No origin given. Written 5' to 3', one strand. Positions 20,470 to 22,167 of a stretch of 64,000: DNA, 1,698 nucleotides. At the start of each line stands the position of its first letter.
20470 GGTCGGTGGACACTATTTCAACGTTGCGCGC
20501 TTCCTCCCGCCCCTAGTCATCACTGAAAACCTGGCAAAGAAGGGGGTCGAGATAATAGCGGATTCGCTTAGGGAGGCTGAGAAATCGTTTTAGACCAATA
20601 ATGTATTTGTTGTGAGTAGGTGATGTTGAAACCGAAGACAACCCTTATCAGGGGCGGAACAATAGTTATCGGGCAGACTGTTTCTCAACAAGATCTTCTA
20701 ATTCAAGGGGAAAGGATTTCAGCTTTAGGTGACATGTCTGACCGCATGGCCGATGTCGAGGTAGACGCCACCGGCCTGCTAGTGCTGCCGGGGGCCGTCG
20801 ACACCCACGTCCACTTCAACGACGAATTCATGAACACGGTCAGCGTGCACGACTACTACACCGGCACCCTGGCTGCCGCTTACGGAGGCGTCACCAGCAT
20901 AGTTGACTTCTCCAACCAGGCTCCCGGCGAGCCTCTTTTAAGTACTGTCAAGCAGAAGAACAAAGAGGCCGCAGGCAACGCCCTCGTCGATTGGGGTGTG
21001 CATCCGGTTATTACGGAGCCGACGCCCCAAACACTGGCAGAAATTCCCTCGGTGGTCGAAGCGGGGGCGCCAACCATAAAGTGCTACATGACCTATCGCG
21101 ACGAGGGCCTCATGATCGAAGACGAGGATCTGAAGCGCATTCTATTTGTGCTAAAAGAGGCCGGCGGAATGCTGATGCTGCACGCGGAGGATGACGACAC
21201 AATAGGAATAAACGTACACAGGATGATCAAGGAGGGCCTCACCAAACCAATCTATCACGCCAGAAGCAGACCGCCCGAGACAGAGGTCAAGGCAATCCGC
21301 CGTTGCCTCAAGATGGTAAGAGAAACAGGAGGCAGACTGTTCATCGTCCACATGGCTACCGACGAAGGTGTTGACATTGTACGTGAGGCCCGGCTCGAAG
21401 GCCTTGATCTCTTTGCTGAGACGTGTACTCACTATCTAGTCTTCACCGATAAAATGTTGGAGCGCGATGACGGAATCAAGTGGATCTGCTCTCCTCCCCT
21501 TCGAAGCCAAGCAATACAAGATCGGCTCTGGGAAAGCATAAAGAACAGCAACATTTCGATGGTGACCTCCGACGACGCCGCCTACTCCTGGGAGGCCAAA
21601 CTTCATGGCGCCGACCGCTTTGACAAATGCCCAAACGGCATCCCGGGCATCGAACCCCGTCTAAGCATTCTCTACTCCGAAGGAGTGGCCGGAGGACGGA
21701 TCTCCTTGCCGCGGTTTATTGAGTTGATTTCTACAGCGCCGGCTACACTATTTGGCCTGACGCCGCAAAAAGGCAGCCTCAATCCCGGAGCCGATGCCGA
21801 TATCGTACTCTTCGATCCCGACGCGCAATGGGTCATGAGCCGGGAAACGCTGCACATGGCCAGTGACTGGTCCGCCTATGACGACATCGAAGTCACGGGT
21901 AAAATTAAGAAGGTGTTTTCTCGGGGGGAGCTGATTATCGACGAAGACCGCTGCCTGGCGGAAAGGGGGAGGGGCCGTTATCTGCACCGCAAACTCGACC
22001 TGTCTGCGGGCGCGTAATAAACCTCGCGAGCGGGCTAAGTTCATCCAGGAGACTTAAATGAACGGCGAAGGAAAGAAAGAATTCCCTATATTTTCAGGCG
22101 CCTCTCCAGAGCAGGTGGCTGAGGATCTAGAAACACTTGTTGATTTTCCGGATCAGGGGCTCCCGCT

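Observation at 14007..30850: A roughly 16.8-kb compositionally distinct (lower-GC) accessory island between the GH-like gene and the GWxTD gene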

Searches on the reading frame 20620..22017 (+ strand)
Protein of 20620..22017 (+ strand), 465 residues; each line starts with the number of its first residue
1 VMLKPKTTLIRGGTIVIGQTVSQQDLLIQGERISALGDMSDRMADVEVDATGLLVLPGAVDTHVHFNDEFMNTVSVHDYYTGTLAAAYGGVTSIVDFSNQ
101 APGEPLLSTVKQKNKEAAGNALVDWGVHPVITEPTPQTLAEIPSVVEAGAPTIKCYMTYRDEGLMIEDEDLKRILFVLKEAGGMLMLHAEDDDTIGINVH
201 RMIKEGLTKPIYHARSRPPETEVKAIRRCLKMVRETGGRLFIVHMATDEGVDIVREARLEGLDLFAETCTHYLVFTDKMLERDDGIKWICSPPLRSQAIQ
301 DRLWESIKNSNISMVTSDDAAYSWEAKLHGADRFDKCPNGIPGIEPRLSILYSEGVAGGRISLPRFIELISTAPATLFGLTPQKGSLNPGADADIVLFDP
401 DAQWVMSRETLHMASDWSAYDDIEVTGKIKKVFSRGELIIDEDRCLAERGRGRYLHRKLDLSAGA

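Call 4: search_protein_families(library=pfam, proteins=[window:20620-22017:+], max_evalue=0.01)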
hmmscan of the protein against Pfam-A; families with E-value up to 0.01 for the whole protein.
window:20620-22017:+ (465 aa): 2 families
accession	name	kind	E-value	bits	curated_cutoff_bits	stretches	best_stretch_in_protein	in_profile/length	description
PF01979.26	Amidohydro_1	-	3.1e-19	69.8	25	1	54-438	1-344/345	Amidohydrolase family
PF07969.17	Amidohydro_3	-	1.5e-13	51.5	29.7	2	359-402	405-448/472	Amidohydrolase family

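Call 27: find_homologous_proteins(query=window:20620-22017:+, max_evalue=1e-20)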
Query window:20620-22017:+ (465 aa): 3939 proteins with E <= 1e-20 among 8000 candidates; the best 120 are listed.
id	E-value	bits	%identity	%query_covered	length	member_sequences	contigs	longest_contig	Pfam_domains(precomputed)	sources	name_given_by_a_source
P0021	0.0e+0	1053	100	100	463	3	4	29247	PF07969.18,PF01979.27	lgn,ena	-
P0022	0.0e+0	1050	100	100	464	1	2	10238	PF07969.18,PF01979.27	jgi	-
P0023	0.0e+0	1048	99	100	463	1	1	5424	PF07969.18,PF01979.27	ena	-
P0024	0.0e+0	1048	99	100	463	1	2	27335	PF07969.18,PF01979.27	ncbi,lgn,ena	-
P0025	5.2e-247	838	77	100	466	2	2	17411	PF07969.18,PF01979.27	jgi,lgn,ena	-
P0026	6.6e-245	831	77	100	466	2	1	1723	PF07969.18,PF01979.27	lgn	-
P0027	8.8e-244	827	76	100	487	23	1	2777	PF07969.18,PF01979.27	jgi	jgi:dihydropyrimidinase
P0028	1.2e-242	824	75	100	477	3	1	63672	PF07969.18,PF01979.27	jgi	jgi:dihydropyrimidinase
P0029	7.4e-242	821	75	100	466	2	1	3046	PF07969.18,PF01979.27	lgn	-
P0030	6.6e-241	818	75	99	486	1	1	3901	PF07969.18,PF01979.27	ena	-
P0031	2.7e-240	816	75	100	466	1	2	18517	PF07969.18,PF01979.27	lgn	-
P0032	2.7e-239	813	75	100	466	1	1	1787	PF07969.18,PF01979.27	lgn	-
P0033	6.5e-239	811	75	98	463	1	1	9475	PF07969.18,PF01979.27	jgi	-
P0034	1.2e-238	810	74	99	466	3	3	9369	PF07969.18,PF01979.27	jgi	-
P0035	1.5e-238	810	75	98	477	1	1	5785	PF07969.18,PF01979.27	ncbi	-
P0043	7.4e-237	805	75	99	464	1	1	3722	PF07969.18,PF01979.27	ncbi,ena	-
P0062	6.1e-234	795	74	98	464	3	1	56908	PF07969.18,PF01979.27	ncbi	-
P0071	2.7e-232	789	74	98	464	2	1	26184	PF07969.18,PF01979.27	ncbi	-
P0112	3.5e-227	773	72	100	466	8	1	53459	PF07969.18,PF01979.27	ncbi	-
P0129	1.8e-225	767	71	100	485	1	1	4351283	PF07969.18,PF01979.27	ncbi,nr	ncbi:MAG: dihydropyrimidinase [Candidatus Aminicenantes bacterium]|nr:MAG: dihydropyrimidinase [Cand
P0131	2.5e-225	767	71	100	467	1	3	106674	PF07969.18,PF01979.27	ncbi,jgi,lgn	-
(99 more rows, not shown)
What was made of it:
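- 20620..22017 (+): Module C gene 2: dihydropyrimidinase / D-hydantoinase. Hundreds of homologs at 70-77% identity (call 27).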

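Call 28: list_cluster_members(proteins=[P0024, L001:3211-5043:-, L001:6060-6623:+, P0009, P0035, P0062, P0071, P0131, P0112, P0043])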
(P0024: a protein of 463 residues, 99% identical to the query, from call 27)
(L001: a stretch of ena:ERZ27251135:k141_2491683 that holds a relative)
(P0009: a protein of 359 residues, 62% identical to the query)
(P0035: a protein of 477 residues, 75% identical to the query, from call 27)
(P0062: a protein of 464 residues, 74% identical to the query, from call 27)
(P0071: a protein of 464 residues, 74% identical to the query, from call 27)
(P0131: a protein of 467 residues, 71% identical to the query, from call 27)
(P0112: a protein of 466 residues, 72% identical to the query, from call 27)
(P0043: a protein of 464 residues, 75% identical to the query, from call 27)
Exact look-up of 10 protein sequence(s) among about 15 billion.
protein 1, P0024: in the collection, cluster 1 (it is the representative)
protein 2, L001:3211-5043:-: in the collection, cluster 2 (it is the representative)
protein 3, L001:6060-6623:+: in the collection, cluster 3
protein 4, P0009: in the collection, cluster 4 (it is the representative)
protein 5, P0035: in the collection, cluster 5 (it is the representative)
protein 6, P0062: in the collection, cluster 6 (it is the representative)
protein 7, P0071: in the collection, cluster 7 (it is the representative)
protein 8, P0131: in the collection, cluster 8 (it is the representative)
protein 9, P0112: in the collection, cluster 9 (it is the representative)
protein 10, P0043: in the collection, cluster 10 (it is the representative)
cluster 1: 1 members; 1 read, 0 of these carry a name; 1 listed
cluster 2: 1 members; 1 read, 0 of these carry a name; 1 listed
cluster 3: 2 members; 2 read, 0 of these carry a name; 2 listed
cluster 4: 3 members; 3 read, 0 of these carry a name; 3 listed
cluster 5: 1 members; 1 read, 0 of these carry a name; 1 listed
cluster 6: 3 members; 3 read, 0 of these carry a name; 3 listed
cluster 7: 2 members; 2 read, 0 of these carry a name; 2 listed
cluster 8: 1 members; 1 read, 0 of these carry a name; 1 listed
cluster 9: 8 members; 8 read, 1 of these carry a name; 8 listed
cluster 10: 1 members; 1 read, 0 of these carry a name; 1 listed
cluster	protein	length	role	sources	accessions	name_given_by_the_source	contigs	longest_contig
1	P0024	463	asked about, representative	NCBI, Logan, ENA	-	-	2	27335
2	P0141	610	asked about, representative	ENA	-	-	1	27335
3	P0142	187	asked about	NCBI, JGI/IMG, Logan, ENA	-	-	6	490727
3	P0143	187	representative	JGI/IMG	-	-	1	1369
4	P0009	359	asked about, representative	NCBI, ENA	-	-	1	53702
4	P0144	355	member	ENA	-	-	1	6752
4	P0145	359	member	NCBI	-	-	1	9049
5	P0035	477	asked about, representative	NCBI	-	-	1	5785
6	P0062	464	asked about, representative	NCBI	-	-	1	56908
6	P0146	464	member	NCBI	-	-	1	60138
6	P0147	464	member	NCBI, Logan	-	-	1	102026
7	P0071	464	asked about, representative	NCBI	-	-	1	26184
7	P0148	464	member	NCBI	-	-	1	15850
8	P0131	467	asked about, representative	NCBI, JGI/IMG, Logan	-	-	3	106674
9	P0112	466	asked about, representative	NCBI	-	-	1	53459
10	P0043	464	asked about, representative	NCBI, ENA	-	-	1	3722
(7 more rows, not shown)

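Call 41: find_encoding_contigs(protein=P0025, flank=10000, max_places=2)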
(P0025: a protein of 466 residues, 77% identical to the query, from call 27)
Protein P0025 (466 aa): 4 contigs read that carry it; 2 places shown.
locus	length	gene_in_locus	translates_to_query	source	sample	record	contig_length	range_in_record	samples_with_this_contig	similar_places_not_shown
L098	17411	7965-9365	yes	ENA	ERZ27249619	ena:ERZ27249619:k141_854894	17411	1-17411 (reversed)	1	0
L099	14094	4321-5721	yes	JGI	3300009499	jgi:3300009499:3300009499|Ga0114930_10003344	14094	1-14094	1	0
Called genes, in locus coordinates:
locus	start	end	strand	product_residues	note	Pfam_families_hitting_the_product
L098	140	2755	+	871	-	PF00246:Peptidase_M14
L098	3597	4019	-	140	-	PF01894:YjbQ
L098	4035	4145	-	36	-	-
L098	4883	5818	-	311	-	PF03781:FGE-sulfatase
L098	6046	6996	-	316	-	PF02423:OCD_Mu_crystall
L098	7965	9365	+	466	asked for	PF01979:Amidohydro_1, PF07969:Amidohydro_3 (weak)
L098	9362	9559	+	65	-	-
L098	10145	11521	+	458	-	PF00282:Pyridoxal_deC, PF05889:SepSecS (weak)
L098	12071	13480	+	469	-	PF01235:Na_Ala_symp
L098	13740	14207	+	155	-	-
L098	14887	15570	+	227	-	PF01177:Asp_Glu_race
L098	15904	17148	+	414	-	PF13562:NTP_transf_4, PF00132:Hexapep (faint)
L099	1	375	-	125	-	?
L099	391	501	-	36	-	-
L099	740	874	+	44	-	-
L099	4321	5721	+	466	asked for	PF01979:Amidohydro_1, PF07969:Amidohydro_3 (weak)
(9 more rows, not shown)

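Call 42: find_encoding_contigs(protein=P0028, flank=10000, max_places=1)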
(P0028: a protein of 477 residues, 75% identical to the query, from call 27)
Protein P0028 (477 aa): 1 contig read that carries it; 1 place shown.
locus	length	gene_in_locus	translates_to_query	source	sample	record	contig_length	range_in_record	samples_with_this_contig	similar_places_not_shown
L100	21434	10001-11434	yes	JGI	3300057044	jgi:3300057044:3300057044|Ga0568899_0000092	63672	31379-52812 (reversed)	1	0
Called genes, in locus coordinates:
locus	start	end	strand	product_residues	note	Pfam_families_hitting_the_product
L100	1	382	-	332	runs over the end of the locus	PF03706:LPG_synthase_TM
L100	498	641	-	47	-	-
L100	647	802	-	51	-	-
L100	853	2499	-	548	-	PF00474:SSF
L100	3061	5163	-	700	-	PF13174:TPR_6 (faint), PF00930:DPPIV_N (faint), PF23381:Beta-prop_IFT122_1st (faint), PF26550:Tricorn_2nd, PF26549:Tricorn_N, PF07676:PD40 (weak), PF26550:Tricorn_2nd (weak), PF26549:Tricorn_N, +2 more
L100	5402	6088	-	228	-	PF00072:Response_reg, PF00486:Trans_reg_C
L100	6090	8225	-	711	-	PF00512:HisKA, PF02518:HATPase_c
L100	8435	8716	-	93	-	PF05016:ParE_toxin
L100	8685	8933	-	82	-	-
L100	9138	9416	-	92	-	-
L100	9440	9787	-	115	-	-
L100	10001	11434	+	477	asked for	PF07969:Amidohydro_3 (faint), PF01979:Amidohydro_1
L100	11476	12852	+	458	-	PF00282:Pyridoxal_deC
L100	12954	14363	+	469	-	PF01235:Na_Ala_symp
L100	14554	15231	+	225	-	PF01177:Asp_Glu_race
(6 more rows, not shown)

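Call 43: find_encoding_contigs(protein=P0129, flank=10000, max_places=1)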
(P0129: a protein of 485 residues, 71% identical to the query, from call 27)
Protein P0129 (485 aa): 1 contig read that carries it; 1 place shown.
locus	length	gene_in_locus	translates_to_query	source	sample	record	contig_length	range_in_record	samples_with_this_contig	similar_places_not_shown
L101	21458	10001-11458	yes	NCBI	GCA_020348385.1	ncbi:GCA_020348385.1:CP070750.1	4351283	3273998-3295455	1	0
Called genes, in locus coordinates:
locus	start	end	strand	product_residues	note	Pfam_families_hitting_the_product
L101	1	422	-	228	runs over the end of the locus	PF00072:Response_reg, PF00486:Trans_reg_C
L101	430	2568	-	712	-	PF14938:SNAP (faint), PF00512:HisKA, PF02518:HATPase_c, PF14501:HATPase_c_5 (weak)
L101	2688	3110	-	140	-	-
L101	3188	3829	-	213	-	PF14321:DUF4382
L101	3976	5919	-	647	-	-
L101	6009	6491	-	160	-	PF19502:DUF6036 (weak)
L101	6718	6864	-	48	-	-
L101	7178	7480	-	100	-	-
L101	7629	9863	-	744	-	PF19313:DUF5916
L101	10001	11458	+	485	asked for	PF01979:Amidohydro_1, PF07969:Amidohydro_3 (weak)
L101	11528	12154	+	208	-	PF01177:Asp_Glu_race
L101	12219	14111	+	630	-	PF26549:Tricorn_N, PF26550:Tricorn_2nd (weak), PF02897:Peptidase_S9_N, PF01738:DLH, PF02129:Peptidase_S15 (weak), PF20434:BD-FAE (weak), PF00326:Peptidase_S9, PF07859:Abhydrolase_3 (weak), +2 more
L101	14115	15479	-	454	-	PF00202:Aminotran_3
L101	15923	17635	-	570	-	PF20446:ABC_N, PF09818:ABC_ATPase, PF21117:MRB1590_C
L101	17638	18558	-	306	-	PF14378:PAP2_3, PF01569:PAP2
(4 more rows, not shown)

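Call 58: search_protein_families(library=ncbifam, proteins=[window:20620-22017:+], max_evalue=0.00001)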
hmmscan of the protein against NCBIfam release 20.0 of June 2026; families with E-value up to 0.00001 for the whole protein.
window:20620-22017:+ (465 aa): 49 families (the best 25 are shown)
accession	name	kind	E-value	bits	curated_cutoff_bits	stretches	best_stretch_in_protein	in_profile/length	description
TIGR02033.1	D-hydantoinase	equivalog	6.8e-137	457.1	393.25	1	9-457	2-454/454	dihydropyrimidinase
NF009941.0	PRK13404.1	subfamily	2.5e-130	435.3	647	1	8-459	6-463/478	dihydropyrimidinase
TIGR03178.1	allantoinase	equivalog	4e-87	292.8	357.85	1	9-456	3-440/441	allantoinase AllB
NF004839.0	PRK06189.1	equivalog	7.8e-82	275.3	631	1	9-457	6-447/451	allantoinase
NF058539.1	ergo_uti2_ErtD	equivalog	3.2e-74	250.4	650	1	10-456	5-446/449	hydantoin-5-propionate amidohydrolase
NF002668.0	PRK02382.1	equivalog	2.2e-73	247.4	452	1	23-458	13-429/436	dihydroorotase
NF058538.1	ergo_util_ErtD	equivalog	1.4e-71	241.7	600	1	12-455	6-444/446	hydantoin-5-propionate amidohydrolase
NF005960.0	PRK08044.1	equivalog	9e-69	232.3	688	1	8-457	5-450/453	allantoinase AllB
NF006559.0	PRK09060.1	equivalog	8.5e-68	228.7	482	1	7-452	6-433/444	dihydroorotase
TIGR00857.1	pyrC_multi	subfamily_domain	1.3e-64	218.7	279.05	1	22-442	4-411/412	dihydroorotase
NF005751.0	PRK07575.1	equivalog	1.1e-59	202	529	1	6-455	3-434/440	dihydroorotase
NF006688.0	PRK09236.1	equivalog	2.9e-57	194.5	535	1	6-453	2-438/444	dihydroorotase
NF006836.0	PRK09357.1-1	equivalog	5.4e-52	176.9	538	1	7-443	3-427/432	dihydroorotase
NF006839.0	PRK09357.1-4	equivalog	5.8e-49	166.8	576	1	9-440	3-420/422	dihydroorotase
NF003271.0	PRK04250.1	equivalog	2.9e-47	161.2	405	1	10-453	5-400/407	dihydroorotase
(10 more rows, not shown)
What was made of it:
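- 20620..22017 (+): TIGR02033 scores 457 bits against a cut-off of 393 (call 58).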

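Call 59: search_dna_similar(query=window:20620-22017:+, collection=plasmids, mode=protein, max_rows=8)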
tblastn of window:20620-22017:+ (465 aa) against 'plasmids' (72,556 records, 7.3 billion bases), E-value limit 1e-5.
Records with a match: 1066; places in all: 1180; records where one place covers at least 80% of the query: 1045.
Best place of each record, by identity: <60% 1066.
By first word of the organism name: Klebsiella 568; Escherichia 35; Sinorhizobium 34; Rhizobium 33; Azospirillum 27; Streptomyces 22; Burkholderia 15; Deinococcus 14; Agrobacterium 14; Clostridium 13; and 121 more.
By predicted mobility (MOB-suite, as given by PLSDB): non-mobilizable 800; conjugative 225; mobilizable 41.
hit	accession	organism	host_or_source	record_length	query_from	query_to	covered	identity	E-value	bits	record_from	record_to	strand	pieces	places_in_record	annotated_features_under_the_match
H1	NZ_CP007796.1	Azospirillum argentinense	Triticum aestivum L.,Root,wheat ...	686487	8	455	96%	40.0%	4e-98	330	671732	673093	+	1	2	hydA: dihydropyrimidinase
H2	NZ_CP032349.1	Azospirillum brasilense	soil sample,Agricultural field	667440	8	455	96%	40.0%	5e-98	330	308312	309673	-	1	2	hydA: dihydropyrimidinase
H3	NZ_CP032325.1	Azospirillum argentinense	soil sample,Agricultural field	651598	8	455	96%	39.8%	2e-97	328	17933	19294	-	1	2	hydA: dihydropyrimidinase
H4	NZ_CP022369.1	Azospirillum sp. TSH58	single cell,paddy soils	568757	8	455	96%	39.8%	4e-97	327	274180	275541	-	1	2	hydA: dihydropyrimidinase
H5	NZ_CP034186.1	Deinococcus psychrotolerans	whole organism,R2A medium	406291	9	458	97%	39.5%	2e-102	342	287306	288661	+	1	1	hydA: dihydropyrimidinase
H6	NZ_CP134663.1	Escherichia coli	Larus michahellis,bacteria,cloaca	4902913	9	458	97%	39.2%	2e-94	319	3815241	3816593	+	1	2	none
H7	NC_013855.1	Azospirillum sp. B510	-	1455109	8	455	96%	39.2%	2e-95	322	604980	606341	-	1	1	record has no annotation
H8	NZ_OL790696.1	Escherichia coli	-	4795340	9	458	97%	39.0%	4e-94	318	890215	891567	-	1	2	none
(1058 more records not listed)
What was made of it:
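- Tried and rejected: The best plasmid hydantoinase is 40% identical or less (call 59).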

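Call 80: find_related_loci(query=window:20620-22017:+, collection=viral_contigs, flank=5000)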
Query window:20620-22017:+ (465 aa) in viral_contigs; peptide patterns used: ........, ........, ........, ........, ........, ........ (x = any residue, [..] = any of these).
8 stretches matched a pattern, but none encodes a relative of the query by tblastn (E <= 1e-3).
